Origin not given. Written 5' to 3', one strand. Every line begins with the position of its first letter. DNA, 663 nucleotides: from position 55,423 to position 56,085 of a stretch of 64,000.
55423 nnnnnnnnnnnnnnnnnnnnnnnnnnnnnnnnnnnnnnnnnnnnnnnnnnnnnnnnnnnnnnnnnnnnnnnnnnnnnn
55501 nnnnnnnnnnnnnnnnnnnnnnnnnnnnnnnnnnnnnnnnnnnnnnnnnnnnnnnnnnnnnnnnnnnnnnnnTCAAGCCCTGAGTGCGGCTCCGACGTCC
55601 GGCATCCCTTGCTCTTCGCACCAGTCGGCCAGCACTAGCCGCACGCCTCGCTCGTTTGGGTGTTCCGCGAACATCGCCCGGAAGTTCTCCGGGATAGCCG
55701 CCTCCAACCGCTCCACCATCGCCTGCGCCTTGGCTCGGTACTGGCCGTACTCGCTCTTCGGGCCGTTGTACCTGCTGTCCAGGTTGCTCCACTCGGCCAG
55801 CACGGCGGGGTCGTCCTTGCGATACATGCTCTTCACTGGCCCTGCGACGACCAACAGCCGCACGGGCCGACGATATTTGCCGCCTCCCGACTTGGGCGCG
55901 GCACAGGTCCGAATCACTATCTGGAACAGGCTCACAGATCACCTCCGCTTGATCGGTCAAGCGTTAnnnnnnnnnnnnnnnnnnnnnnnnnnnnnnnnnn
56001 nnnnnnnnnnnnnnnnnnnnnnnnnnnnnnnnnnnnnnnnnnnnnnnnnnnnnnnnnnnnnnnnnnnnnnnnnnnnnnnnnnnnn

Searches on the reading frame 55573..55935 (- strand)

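Call 33: search_protein_families(library=ncbifam, proteins=[window:55573-55935:-], max_evalue=0.01)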
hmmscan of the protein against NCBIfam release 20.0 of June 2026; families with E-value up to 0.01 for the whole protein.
window:55573-55935:- (120 aa): 1 family
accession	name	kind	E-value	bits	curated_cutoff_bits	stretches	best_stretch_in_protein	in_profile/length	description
TIGR02996.1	rpt_mate_G_obs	domain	1.5e-06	27.9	29.05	1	84-118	4-38/45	TIGR02996 domain-containing protein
